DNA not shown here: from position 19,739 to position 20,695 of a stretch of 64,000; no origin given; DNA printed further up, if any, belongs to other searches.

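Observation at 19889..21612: Two lower-GC Fe(II)-dioxygenase genes abutting the anaerobic UQ operon, headed by a perfectly palindromic FNR box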

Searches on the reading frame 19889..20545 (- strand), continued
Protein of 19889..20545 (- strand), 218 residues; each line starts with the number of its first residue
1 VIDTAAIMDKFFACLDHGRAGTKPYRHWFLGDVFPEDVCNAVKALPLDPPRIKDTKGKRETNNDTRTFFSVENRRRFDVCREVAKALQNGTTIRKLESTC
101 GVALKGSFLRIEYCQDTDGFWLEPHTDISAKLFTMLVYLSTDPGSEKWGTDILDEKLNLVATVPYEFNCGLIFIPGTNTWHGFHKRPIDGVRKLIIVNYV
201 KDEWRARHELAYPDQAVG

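Call 56: find_related_loci(query=window:19889-20545:-, collection=metagenome_contigs, flank=8000)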
Query window:19889-20545:- (218 aa) in metagenome_contigs; peptide patterns used: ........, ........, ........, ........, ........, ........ (x = any residue, [..] = any of these).
244 stretches matched a pattern; 105 encode a relative of the query (tblastn E <= 1e-3); the best 80 are kept; 80 distinct loci.
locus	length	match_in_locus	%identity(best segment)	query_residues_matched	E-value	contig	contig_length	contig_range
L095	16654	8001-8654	76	1-218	4e-119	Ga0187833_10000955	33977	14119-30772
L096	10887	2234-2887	72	1-218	2e-114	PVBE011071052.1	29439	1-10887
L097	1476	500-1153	68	1-218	1e-111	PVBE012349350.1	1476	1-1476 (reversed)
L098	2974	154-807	68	1-218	2e-104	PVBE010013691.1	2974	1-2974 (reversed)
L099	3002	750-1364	65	14-218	2e-97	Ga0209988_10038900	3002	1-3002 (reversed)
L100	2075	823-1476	61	1-218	1e-97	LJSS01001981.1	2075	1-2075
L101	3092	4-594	65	22-218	6e-93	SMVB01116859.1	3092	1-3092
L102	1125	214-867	59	1-218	9e-98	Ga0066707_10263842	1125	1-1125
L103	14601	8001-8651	60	1-217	1e-89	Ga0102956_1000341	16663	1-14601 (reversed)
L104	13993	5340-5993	58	1-218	5e-89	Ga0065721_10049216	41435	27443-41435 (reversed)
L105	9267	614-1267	58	1-218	7e-89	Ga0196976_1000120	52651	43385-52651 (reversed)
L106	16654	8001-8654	58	1-218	1e-88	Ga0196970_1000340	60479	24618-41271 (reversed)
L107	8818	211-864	61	1-218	1e-88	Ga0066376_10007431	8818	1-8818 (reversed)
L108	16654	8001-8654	58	1-218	2e-88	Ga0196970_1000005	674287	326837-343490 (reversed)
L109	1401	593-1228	58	8-218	4e-93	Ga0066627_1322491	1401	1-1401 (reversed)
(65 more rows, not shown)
